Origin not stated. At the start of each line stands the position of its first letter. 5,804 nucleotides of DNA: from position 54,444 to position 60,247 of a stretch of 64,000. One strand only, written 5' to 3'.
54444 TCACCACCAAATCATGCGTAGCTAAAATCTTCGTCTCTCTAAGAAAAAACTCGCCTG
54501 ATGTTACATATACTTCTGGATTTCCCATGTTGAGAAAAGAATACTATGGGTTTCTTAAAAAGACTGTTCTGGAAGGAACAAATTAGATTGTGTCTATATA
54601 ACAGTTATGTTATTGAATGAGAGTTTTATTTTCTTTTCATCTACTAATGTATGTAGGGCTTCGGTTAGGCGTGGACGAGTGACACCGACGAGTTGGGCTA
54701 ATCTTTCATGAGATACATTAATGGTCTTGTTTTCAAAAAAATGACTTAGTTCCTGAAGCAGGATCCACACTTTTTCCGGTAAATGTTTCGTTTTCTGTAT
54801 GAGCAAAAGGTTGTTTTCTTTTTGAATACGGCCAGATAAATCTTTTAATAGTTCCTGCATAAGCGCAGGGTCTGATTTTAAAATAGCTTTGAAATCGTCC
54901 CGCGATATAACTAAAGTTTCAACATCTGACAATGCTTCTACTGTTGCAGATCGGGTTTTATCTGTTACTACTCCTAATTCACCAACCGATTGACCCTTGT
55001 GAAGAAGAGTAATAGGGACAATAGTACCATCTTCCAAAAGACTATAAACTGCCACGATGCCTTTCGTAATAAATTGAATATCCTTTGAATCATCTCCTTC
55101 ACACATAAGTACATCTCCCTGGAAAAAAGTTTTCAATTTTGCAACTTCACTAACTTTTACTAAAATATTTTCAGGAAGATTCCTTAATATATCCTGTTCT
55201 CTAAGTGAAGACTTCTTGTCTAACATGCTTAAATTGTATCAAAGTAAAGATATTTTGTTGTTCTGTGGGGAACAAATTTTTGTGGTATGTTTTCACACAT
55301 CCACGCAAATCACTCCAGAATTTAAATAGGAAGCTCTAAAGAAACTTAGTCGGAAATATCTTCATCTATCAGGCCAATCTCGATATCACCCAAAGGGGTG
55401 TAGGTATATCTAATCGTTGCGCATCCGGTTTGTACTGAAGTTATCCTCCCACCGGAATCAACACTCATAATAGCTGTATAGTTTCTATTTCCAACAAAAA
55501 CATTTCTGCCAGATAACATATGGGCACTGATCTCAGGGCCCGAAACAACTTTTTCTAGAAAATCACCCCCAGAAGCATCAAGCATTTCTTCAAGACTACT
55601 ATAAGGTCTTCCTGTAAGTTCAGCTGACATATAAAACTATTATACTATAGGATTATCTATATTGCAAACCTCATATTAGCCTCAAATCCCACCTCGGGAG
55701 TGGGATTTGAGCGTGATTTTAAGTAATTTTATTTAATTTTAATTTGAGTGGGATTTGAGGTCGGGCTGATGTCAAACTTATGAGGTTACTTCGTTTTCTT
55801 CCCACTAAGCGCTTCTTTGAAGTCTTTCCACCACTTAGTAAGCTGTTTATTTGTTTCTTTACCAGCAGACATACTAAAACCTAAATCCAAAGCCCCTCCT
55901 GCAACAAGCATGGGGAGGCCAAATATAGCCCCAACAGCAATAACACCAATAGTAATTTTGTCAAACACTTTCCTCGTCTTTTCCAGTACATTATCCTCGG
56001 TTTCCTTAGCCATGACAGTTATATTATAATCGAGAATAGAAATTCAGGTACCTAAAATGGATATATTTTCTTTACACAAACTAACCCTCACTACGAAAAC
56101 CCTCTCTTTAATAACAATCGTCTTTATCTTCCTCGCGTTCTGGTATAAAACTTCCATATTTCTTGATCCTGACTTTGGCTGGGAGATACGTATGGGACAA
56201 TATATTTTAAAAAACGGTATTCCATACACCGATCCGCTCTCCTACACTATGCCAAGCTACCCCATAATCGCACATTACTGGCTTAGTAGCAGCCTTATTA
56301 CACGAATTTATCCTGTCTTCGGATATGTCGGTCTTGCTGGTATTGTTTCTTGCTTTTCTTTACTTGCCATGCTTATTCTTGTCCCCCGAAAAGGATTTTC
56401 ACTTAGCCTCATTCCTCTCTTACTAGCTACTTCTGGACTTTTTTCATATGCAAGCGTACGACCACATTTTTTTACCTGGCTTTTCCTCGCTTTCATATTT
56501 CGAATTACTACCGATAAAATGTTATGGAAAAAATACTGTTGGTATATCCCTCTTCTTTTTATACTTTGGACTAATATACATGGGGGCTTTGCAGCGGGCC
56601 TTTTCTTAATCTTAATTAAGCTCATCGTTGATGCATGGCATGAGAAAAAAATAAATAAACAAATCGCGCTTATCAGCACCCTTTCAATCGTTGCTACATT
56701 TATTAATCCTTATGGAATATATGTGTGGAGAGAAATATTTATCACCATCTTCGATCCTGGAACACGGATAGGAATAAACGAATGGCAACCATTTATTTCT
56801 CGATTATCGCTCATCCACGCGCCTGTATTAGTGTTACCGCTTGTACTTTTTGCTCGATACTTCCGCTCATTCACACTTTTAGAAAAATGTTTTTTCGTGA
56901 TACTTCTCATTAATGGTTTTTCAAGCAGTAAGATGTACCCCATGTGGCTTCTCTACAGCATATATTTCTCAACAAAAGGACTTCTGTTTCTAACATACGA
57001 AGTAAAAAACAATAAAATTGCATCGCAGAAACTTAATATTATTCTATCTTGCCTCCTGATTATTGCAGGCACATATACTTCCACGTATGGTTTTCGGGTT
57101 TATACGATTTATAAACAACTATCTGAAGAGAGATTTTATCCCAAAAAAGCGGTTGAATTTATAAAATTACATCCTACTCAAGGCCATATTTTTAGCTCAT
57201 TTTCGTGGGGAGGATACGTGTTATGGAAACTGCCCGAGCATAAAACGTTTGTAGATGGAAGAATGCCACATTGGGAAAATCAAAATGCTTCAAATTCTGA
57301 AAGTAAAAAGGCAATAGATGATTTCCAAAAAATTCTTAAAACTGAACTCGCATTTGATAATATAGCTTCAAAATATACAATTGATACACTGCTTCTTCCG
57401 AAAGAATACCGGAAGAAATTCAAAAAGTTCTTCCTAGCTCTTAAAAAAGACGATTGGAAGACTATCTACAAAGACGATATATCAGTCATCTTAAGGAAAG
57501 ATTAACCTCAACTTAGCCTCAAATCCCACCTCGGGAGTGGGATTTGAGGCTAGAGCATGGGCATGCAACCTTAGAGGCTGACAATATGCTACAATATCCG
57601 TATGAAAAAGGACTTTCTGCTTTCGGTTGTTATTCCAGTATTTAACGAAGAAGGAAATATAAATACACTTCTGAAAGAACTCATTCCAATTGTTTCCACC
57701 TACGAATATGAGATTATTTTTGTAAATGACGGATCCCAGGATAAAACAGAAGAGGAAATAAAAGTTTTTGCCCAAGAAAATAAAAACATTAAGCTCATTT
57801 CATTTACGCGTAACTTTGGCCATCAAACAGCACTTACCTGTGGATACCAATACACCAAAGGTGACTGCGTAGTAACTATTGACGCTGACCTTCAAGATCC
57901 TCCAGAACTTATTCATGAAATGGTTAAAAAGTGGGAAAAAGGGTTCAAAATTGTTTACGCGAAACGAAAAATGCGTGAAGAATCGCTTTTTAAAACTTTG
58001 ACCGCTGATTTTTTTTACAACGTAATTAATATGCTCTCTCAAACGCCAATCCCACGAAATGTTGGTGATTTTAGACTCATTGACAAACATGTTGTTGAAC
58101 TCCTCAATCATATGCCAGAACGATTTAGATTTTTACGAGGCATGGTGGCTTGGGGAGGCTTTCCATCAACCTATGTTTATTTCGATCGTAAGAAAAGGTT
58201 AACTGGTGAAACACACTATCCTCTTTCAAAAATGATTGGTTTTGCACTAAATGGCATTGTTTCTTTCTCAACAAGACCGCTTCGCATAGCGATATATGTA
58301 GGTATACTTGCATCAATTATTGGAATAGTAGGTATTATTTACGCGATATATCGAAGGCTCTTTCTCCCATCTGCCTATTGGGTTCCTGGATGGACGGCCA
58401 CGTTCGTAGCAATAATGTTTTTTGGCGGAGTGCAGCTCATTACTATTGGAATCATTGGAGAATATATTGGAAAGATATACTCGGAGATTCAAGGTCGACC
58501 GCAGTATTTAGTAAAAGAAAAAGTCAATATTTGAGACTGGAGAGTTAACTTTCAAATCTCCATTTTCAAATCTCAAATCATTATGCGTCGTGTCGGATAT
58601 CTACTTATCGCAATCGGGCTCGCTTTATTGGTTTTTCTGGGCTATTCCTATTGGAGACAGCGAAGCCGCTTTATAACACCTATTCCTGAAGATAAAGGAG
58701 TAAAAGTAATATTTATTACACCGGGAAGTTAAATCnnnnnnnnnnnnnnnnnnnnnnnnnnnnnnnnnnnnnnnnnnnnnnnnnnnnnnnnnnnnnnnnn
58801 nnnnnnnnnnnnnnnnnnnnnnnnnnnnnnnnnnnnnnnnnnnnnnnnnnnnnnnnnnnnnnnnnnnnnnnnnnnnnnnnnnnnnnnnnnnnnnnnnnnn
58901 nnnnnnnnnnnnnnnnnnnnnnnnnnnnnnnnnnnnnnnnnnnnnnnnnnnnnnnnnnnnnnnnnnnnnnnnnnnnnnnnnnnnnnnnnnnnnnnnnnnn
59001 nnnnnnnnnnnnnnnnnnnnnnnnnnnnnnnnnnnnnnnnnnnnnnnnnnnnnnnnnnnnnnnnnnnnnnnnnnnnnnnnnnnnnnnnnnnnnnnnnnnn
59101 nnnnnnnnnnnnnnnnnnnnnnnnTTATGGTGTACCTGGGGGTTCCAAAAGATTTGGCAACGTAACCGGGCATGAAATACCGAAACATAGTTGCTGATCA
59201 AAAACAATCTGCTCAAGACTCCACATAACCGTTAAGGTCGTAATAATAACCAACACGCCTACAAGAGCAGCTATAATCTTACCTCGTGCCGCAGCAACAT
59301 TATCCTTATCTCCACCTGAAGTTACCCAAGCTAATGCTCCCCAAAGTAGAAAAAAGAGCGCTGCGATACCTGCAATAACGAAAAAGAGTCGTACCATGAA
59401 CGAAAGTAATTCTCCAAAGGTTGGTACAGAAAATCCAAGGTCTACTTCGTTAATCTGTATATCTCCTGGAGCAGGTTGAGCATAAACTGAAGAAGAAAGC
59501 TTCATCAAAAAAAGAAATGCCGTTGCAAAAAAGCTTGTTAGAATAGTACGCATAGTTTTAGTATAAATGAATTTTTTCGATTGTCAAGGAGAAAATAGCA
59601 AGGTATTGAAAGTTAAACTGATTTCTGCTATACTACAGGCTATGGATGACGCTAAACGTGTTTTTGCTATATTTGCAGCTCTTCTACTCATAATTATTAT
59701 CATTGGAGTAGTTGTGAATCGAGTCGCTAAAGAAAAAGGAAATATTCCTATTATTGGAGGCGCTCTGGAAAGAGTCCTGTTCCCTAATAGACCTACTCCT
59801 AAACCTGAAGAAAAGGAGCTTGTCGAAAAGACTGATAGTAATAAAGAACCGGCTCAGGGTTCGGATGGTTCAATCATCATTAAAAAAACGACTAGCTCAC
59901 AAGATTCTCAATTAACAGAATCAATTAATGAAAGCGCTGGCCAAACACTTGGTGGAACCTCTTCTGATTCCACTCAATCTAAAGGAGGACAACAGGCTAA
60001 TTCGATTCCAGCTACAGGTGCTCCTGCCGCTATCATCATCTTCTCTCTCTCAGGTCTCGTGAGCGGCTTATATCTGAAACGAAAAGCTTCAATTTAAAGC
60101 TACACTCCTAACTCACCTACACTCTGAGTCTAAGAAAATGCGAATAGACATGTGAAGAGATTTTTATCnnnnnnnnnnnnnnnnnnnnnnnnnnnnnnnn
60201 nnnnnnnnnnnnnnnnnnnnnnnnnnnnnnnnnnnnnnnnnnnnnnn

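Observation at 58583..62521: Locus of three VirB2/TrbC-like pilin paralogues, a sortase-type surface protein and a SpoIID-like protein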

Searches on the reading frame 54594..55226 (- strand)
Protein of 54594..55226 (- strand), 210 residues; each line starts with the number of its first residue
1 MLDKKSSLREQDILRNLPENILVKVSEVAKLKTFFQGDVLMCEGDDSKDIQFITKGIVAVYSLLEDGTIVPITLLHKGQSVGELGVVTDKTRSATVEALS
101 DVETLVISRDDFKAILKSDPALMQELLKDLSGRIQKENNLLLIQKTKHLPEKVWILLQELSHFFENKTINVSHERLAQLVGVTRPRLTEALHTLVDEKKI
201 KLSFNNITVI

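Call 33: search_protein_families(library=pfam, proteins=[window:54594-55226:-], max_evalue=0.001)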
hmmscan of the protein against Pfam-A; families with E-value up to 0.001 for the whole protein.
window:54594-55226:- (210 aa): 2 families
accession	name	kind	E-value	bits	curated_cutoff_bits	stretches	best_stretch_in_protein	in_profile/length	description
PF00027.35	cNMP_binding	-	1.3e-19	70.4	27.5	1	33-119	3-89/89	Cyclic nucleotide-binding domain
PF13545.12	HTH_Crp_2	-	9.5e-06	25.9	27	1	168-209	20-61/70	Crp-like helix-turn-helix domain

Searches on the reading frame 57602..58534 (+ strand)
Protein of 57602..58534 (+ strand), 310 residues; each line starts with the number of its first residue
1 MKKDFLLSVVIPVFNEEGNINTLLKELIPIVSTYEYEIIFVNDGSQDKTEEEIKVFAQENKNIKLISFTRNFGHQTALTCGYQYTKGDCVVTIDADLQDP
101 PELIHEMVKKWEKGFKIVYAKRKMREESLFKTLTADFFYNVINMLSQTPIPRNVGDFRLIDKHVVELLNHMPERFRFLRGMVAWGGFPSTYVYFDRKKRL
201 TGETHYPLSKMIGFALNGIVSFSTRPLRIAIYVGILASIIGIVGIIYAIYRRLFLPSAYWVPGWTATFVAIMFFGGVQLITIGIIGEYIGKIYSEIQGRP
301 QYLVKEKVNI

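Call 33: search_protein_families(library=pfam, proteins=[window:57602-58534:+], max_evalue=0.001)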
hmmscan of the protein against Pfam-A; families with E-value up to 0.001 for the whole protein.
window:57602-58534:+ (310 aa): 2 families
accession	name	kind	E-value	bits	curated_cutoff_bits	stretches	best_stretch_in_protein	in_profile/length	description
PF00535.33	Glycos_transf_2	-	7.8e-33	114.2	23.3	1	8-165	1-164/168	Glycosyl transferase family 2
PF10111.15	Glyco_tranf_2_2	-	2.2e-09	37.6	27.3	1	8-108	1-103/276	Glycosyltransferase like family 2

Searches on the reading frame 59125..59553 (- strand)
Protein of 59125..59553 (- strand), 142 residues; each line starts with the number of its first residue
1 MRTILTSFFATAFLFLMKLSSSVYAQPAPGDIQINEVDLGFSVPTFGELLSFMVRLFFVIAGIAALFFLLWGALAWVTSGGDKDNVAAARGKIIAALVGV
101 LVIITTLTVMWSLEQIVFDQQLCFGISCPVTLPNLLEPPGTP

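Call 3: search_protein_families(library=pfam, proteins=[window:59125-59553:-], max_evalue=0.1)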
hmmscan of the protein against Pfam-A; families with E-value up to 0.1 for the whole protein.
window:59125-59553:- (142 aa): 1 family
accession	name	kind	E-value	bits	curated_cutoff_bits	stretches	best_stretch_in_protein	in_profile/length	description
PF18895.5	T4SS_pilin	-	6e-06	26.7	26.6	1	47-108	6-66/71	Type IV secretion system pilin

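Call 4: search_protein_families(library=ncbifam, proteins=[window:59125-59553:-], max_evalue=0.1)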
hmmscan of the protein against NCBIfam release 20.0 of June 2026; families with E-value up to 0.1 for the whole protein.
window:59125-59553:- (142 aa): 1 family
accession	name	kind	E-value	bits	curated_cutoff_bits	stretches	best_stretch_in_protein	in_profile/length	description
NF045849.1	ICE_MMCAP2_0565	equivalog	0.048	13.3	40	1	57-116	17-79/80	Mbov_0395 family pilin-like conjugal transfer protein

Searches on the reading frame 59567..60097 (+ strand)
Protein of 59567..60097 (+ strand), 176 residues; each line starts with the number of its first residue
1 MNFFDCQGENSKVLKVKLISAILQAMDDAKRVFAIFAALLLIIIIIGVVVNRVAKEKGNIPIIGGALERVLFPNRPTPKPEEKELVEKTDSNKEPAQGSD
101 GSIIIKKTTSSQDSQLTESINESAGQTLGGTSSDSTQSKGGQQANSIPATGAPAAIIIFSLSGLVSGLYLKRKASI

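Call 3: search_protein_families(library=pfam, proteins=[window:59567-60097:+], max_evalue=0.1)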
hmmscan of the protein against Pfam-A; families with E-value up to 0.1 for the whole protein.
window:59567-60097:+ (176 aa): 2 families
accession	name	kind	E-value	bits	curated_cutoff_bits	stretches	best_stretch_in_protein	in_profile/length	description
PF13786.12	DUF4179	-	0.0013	19.6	30.1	1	31-88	7-62/94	Domain of unknown function (DUF4179)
PF12273.13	RCR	-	0.029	15.5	27.8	1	32-83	4-52/117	Chitin synthesis regulation, resistance to Congo red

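Call 4: search_protein_families(library=ncbifam, proteins=[window:59567-60097:+], max_evalue=0.1)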
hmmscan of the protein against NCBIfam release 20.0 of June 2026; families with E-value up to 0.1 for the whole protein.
window:59567-60097:+ (176 aa): 1 family
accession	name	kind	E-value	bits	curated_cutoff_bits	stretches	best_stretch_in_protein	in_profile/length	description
NF006365.0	PRK08588.1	subfamily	0.04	13.2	289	1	112-151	211-250/383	succinyl-diaminopimelate desuccinylase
